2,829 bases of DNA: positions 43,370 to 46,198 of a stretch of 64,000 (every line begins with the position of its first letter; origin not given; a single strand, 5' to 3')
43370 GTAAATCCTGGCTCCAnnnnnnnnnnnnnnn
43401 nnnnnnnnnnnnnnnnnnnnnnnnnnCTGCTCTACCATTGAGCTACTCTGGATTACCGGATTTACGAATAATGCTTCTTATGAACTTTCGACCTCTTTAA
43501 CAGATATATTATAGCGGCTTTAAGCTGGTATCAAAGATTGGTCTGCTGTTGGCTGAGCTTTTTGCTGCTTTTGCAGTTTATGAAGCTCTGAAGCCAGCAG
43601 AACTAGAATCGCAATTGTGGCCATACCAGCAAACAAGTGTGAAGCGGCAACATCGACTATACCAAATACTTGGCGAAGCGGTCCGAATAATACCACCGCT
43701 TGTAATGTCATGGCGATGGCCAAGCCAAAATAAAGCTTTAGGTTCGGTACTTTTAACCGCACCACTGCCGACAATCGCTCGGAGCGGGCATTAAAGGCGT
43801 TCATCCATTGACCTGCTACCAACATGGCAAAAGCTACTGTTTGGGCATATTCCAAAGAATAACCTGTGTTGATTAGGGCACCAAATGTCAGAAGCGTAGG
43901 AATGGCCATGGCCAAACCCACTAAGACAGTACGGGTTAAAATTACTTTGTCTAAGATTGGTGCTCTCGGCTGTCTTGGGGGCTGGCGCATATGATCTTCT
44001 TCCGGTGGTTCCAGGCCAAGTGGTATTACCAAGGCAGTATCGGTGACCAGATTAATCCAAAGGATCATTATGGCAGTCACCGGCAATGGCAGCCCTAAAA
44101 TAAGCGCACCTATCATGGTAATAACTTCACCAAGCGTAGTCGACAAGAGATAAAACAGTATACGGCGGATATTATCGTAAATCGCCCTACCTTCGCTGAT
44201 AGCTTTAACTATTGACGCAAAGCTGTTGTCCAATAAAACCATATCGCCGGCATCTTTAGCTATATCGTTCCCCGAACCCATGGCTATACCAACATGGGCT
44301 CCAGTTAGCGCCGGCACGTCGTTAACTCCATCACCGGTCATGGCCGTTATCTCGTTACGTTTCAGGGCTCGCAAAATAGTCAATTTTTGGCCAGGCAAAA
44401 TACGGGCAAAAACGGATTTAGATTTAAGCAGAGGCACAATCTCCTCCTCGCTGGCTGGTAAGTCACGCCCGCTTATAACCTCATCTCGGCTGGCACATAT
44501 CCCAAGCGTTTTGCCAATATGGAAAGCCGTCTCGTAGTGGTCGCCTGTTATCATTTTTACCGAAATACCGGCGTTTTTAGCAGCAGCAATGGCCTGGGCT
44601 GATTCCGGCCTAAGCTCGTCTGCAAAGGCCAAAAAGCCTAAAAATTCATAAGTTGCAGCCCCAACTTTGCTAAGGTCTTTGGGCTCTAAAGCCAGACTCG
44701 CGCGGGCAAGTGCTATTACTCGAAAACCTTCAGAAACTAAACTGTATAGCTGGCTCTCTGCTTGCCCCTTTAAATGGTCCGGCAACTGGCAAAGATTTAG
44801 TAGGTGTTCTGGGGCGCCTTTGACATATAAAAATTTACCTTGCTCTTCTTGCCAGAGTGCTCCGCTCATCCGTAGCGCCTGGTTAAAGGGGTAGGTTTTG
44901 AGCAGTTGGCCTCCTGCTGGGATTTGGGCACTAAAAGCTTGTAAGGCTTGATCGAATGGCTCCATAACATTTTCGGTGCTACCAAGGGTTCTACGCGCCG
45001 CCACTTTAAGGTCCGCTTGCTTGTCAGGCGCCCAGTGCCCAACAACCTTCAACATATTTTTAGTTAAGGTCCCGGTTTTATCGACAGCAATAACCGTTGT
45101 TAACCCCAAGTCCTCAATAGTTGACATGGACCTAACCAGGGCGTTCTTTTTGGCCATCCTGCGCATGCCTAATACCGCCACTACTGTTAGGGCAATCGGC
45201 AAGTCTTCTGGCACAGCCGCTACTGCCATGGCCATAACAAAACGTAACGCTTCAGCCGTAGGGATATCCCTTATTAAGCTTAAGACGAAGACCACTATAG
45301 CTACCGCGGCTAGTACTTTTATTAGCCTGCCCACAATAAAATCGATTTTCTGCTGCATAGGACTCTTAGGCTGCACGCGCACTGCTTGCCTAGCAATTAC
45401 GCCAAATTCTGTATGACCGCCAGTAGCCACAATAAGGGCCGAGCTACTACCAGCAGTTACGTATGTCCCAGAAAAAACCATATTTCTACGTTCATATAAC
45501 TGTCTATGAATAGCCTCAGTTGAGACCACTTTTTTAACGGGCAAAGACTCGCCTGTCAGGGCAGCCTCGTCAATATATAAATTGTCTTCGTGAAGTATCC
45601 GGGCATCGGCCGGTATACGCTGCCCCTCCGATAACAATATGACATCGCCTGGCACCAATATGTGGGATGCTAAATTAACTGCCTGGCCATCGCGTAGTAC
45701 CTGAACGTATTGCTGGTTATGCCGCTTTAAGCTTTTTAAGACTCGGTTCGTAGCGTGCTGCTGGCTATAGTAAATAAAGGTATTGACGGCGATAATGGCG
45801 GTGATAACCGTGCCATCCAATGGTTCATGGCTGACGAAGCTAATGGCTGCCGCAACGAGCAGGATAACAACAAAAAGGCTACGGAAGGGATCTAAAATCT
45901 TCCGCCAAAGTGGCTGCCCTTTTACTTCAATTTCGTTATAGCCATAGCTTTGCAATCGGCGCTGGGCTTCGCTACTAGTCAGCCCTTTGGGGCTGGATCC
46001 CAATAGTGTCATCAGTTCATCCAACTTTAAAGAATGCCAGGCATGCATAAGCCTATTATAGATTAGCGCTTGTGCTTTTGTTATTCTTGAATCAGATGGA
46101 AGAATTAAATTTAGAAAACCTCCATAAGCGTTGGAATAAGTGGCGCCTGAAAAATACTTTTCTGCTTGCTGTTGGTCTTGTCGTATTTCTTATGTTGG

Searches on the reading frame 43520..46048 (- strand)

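Call 79: search_protein_families(library=pfam, proteins=[window:43520-46048:-], max_evalue=0.0001)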
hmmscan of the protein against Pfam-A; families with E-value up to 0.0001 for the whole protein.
window:43520-46048:- (842 aa): 6 families
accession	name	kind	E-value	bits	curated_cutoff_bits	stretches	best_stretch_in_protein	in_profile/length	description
PF00122.25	E1-E2_ATPase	-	1.8e-47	161.7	28.1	1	112-301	4-181/181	E1-E2 ATPase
PF00689.26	Cation_ATPase_C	-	4.1e-40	137.9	27.3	1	654-825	1-174/175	Cation transporting ATPase, C-terminus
PF00690.31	Cation_ATPase_N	-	7.3e-20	70.8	20.4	1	4-70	1-69/69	Cation transporter/ATPase, N-terminus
PF00702.32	Hydrolase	-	5.8e-16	59.9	26.4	1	319-584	3-190/191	haloacid dehalogenase-like hydrolase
PF08282.18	Hydrolase_3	-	2e-07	31.4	20.9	1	567-617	205-255/255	haloacid dehalogenase-like hydrolase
PF03739.19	LptF_LptG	-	5.5e-05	22.8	27.9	0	18-94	240-315/353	Lipopolysaccharide export system permease LptF/LptG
